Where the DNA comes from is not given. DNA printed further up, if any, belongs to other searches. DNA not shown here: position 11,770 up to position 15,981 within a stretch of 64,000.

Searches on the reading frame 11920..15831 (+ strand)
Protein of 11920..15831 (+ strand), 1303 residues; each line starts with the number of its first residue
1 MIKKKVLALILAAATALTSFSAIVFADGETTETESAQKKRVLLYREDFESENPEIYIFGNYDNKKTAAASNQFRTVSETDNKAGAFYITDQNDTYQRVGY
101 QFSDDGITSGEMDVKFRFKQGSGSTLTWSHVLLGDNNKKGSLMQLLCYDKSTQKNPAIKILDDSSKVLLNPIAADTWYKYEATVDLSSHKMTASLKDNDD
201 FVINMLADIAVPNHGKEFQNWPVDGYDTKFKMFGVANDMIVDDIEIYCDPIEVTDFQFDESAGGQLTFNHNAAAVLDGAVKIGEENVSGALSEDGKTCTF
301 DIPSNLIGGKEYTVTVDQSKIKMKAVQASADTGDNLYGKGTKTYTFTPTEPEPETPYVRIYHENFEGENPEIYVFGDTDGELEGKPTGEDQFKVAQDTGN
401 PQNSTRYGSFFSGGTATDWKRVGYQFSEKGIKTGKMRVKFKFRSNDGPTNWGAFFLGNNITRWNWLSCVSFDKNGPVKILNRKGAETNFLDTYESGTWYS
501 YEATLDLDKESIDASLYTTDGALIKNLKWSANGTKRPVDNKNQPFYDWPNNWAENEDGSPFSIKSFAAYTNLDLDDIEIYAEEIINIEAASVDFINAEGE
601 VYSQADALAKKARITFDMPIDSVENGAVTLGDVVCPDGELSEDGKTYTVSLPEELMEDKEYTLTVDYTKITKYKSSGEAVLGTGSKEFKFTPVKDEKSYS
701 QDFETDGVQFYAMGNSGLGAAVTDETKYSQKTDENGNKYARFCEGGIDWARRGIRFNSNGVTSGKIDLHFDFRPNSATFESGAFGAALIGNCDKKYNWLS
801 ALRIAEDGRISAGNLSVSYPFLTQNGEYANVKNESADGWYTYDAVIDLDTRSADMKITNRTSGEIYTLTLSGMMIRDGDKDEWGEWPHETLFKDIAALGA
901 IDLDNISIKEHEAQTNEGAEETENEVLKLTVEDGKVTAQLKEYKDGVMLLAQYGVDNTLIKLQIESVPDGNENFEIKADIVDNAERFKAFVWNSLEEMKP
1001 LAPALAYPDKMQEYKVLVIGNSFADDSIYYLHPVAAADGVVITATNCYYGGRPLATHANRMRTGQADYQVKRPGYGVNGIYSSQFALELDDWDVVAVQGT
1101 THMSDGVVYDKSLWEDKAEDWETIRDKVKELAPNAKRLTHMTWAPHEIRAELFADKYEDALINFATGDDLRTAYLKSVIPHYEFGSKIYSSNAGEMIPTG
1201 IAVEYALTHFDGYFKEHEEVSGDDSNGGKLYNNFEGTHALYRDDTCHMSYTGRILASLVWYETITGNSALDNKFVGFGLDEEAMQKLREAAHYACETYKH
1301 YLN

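Call 12: search_protein_families(library=pfam, proteins=[window:11920-15831:+])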
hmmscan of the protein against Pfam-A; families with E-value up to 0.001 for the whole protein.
window:11920-15831:+ (1303 aa): 2 families
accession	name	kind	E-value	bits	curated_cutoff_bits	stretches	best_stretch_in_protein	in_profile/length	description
PF16227.11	DUF4886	-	1.4e-23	83.7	26.7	2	1015-1147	1-132/242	Domain of unknown function (DUF4886)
PF13205.12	Big_5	-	3.3e-08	34.7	23.6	0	281-326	43-92/105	Bacterial Ig-like domain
